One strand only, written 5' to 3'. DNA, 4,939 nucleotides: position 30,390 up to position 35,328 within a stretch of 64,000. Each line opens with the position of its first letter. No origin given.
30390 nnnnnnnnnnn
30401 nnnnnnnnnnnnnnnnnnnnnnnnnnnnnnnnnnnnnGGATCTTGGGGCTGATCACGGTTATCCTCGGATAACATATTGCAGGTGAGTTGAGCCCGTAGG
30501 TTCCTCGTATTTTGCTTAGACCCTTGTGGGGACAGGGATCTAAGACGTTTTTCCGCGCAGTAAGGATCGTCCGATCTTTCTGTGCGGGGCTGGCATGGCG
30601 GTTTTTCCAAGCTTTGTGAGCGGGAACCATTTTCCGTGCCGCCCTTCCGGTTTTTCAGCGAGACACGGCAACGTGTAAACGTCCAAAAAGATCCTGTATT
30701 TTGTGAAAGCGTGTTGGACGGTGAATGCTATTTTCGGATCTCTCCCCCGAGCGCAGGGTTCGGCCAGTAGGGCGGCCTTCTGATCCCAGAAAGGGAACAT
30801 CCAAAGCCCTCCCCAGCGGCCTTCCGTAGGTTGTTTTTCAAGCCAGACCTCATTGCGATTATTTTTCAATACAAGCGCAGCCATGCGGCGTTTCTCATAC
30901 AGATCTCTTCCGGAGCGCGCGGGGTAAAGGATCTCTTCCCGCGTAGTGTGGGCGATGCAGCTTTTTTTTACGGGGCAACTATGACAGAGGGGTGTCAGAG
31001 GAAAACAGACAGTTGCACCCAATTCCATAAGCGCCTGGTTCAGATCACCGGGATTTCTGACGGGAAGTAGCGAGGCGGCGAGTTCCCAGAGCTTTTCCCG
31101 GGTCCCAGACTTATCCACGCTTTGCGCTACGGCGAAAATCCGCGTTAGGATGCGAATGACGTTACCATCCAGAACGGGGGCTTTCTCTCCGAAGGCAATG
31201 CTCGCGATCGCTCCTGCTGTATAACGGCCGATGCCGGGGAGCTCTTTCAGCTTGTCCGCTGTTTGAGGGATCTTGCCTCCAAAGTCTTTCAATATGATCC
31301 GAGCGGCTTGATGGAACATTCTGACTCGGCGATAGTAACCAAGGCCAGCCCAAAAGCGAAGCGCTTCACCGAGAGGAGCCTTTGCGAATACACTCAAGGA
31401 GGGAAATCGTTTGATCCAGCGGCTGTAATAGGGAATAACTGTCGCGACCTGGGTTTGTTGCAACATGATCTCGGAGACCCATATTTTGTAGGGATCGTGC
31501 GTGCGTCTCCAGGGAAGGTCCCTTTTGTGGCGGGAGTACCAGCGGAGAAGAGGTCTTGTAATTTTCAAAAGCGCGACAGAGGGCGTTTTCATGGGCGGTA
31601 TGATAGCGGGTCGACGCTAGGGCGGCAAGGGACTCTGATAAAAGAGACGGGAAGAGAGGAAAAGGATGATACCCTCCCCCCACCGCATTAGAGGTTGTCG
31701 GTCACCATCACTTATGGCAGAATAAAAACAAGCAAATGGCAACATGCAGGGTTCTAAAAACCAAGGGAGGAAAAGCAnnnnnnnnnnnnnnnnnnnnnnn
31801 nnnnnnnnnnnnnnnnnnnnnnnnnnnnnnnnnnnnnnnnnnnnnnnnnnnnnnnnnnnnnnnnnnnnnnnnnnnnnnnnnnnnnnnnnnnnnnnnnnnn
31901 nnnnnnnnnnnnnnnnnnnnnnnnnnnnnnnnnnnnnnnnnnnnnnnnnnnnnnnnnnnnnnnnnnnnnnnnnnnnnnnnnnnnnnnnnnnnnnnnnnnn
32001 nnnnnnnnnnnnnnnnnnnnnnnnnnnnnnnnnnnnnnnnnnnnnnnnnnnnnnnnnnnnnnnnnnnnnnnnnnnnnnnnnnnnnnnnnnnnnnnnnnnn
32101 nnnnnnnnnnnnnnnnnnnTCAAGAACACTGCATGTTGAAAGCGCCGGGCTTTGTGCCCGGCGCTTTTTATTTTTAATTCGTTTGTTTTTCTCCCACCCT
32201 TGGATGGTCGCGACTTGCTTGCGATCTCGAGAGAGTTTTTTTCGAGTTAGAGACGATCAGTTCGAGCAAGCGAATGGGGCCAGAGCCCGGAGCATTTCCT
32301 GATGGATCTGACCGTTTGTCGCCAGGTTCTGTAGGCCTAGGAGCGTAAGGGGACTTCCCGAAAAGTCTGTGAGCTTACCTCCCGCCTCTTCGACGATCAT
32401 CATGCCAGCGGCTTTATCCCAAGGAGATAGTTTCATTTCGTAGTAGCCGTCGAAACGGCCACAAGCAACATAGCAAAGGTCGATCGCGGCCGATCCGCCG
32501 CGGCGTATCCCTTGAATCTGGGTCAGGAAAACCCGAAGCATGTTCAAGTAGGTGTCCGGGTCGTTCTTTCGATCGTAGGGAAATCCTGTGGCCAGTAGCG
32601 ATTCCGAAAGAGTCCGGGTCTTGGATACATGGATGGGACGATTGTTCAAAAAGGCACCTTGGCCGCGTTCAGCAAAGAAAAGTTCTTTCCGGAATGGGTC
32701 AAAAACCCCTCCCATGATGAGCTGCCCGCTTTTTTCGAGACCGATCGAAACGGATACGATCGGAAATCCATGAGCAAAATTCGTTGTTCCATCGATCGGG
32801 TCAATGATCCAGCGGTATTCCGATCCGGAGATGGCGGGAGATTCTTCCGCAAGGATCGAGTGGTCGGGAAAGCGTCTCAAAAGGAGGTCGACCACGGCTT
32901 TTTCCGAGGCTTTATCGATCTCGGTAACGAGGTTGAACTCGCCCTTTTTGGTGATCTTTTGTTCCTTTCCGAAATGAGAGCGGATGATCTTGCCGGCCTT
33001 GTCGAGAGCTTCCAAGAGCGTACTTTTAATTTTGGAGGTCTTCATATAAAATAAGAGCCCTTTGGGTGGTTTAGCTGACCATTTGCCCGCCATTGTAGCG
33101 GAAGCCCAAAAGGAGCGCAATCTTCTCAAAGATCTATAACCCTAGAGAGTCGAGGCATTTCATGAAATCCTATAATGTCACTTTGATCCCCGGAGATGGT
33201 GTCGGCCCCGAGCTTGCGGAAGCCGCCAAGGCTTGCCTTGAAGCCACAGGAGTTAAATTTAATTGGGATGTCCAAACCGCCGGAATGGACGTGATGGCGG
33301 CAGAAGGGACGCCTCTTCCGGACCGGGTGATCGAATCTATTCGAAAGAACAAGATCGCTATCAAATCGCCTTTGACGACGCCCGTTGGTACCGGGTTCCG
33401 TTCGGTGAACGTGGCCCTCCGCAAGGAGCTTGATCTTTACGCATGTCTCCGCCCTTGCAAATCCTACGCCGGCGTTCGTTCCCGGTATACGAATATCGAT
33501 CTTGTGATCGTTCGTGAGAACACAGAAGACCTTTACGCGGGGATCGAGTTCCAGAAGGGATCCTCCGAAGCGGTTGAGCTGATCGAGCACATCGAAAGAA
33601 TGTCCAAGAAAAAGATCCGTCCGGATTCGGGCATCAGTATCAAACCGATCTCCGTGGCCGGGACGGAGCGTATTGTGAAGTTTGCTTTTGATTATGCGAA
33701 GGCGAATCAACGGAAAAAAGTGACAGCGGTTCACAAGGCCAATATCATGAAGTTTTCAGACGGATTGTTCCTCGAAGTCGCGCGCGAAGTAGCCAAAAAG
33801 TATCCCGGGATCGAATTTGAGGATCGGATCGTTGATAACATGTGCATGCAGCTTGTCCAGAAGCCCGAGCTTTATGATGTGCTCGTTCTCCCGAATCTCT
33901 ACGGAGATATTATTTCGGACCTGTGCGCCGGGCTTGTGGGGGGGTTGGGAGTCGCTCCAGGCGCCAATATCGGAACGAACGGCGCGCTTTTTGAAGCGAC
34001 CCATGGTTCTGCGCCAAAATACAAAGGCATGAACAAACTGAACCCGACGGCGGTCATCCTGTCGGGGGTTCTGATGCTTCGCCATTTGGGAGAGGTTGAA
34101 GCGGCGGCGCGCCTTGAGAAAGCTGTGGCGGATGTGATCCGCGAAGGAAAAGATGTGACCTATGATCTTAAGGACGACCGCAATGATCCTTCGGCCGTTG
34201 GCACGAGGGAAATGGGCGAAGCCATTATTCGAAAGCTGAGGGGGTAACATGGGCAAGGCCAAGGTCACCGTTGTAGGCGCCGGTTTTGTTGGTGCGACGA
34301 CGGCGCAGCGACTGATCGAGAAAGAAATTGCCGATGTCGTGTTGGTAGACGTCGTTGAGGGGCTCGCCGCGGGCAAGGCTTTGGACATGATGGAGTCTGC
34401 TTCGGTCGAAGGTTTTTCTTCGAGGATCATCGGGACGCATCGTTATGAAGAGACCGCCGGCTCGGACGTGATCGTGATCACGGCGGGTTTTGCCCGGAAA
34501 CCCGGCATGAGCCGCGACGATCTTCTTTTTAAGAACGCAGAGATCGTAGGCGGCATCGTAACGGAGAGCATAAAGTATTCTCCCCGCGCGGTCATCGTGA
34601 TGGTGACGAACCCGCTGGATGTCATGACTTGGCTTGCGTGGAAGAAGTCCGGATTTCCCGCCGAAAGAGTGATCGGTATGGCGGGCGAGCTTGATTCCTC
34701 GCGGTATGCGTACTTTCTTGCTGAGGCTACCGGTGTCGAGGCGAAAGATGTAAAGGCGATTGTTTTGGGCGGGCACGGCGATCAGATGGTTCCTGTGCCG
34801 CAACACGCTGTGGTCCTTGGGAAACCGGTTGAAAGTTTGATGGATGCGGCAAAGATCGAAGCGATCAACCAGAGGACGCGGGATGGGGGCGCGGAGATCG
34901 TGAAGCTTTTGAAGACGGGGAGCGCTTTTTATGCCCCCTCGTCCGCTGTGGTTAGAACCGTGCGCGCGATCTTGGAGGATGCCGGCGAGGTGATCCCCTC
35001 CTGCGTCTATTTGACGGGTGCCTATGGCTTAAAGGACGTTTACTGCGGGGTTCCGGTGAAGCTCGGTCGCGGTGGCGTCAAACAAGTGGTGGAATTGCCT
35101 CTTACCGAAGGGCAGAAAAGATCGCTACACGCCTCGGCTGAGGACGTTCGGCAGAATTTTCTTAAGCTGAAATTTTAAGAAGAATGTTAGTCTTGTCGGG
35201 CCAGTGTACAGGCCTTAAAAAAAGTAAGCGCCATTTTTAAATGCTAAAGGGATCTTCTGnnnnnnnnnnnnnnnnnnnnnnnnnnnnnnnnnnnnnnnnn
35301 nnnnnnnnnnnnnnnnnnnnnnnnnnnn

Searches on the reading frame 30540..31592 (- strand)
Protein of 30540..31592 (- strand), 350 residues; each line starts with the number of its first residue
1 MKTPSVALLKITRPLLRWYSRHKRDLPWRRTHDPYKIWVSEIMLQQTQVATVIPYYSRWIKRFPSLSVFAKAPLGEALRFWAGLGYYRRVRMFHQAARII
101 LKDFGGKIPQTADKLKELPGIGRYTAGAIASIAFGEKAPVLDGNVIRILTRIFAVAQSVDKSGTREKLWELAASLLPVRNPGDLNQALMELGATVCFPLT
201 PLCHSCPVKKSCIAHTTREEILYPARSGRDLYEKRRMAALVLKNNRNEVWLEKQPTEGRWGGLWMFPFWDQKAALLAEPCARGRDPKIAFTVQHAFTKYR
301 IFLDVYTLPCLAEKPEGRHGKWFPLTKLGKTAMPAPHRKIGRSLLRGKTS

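Call 27: search_protein_families(library=pfam, proteins=[window:30540-31592:-], max_evalue=0.001)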
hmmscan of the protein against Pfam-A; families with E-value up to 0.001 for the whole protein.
window:30540-31592:- (350 aa): 3 families
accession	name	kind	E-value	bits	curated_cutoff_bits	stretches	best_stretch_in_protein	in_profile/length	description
PF00730.31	HhH-GPD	-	5.1e-19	69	26.2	1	39-172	1-106/108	HhH-GPD superfamily base excision DNA repair protein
PF14815.12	NUDIX_4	-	1.7e-17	63.6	35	1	239-340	2-110/113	NUDIX domain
PF00633.29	HHH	-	2e-07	30.9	24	1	104-132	2-30/30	Helix-hairpin-helix motif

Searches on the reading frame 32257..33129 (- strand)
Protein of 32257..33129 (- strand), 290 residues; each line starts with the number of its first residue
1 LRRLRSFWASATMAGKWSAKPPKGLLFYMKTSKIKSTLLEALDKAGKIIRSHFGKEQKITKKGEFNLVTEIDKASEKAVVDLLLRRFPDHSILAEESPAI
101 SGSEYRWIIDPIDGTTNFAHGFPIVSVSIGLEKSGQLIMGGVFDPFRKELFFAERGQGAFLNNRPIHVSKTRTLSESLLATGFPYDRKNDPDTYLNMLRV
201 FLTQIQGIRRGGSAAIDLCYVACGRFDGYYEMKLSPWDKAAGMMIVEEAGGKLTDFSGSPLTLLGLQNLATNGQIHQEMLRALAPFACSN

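Call 27: search_protein_families(library=pfam, proteins=[window:32257-33129:-], max_evalue=0.001)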
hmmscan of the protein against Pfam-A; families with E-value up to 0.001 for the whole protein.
window:32257-33129:- (290 aa): 1 family
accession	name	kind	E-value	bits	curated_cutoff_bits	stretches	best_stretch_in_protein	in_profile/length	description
PF00459.30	Inositol_P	-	2e-70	237.8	27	1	33-282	4-264/271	Inositol monophosphatase family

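Call 58: search_protein_families(library=ncbifam, proteins=[window:32257-33129:-], max_evalue=0.00001)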
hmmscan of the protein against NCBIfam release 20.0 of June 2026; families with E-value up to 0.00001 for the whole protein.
window:32257-33129:- (290 aa): 7 families
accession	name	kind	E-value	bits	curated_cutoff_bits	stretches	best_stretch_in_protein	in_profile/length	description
NF008027.1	PRK10757.1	equivalog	1.2e-60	204.7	332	1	40-283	10-257/267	inositol-1-monophosphatase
TIGR02067.1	his_9_HisN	equivalog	5.6e-53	180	275.15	1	42-283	9-251/252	histidinol-phosphatase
NF009321.0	PRK12676.1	equivalog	3.3e-43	147.6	264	1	34-281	7-260/264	bifunctional fructose-bisphosphatase/inositol-phosphate phosphatase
TIGR01331.1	bisphos_cysQ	equivalog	1e-28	100.6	228.8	1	37-263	4-234/250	3'(2'),5'-bisphosphate nucleotidase CysQ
NF010678.0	PRK14076.1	equivalog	1.4e-19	70.4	493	1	47-262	18-257/570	bifunctional NADP phosphatase/NAD kinase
NF008182.0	PRK10931.1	equivalog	2.8e-14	52.8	379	1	45-262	12-229/246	3'(2'),5'-bisphosphate nucleotidase CysQ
TIGR01330.1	bisphos_HAL2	equivalog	6.3e-10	38.4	267.05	0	233-271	294-330/359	3'(2'),5'-bisphosphate nucleotidase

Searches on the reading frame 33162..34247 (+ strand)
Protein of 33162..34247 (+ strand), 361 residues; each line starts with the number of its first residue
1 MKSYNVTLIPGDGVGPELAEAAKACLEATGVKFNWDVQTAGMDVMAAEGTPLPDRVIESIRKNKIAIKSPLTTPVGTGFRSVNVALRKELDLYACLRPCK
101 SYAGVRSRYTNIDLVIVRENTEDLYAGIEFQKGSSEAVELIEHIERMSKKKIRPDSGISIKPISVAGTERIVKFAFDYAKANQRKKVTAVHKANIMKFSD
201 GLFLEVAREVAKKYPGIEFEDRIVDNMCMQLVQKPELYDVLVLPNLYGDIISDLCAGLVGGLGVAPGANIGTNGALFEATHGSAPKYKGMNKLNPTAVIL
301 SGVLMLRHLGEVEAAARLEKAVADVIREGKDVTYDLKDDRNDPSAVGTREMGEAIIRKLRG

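Call 27: search_protein_families(library=pfam, proteins=[window:33162-34247:+], max_evalue=0.001)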
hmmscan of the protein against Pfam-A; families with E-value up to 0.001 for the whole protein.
window:33162-34247:+ (361 aa): 1 family
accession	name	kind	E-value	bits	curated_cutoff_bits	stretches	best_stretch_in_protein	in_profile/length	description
PF00180.25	Iso_dh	-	5.9e-106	355.1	27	1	5-355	1-348/348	Isocitrate/isopropylmalate dehydrogenase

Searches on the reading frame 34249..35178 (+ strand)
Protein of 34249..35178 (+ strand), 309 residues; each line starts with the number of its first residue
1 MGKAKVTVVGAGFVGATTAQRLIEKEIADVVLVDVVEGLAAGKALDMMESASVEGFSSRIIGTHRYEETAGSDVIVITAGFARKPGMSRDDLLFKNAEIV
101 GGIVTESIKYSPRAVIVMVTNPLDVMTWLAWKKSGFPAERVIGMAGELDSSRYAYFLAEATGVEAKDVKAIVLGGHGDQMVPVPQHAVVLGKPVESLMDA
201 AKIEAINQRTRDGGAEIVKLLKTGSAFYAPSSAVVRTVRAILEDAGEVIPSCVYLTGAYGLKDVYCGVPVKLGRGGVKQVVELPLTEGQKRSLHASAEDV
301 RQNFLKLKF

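Call 27: search_protein_families(library=pfam, proteins=[window:34249-35178:+], max_evalue=0.001)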
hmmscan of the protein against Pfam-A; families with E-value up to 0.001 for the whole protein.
window:34249-35178:+ (309 aa): 2 families
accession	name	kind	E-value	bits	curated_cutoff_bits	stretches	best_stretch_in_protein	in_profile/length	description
PF00056.29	Ldh_1_N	-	3e-39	134.7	27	1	5-143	2-141/141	lactate/malate dehydrogenase, NAD binding domain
PF02866.23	Ldh_1_C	-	5.6e-33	114.8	22.6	1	147-303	2-166/174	lactate/malate dehydrogenase, alpha/beta C-terminal domain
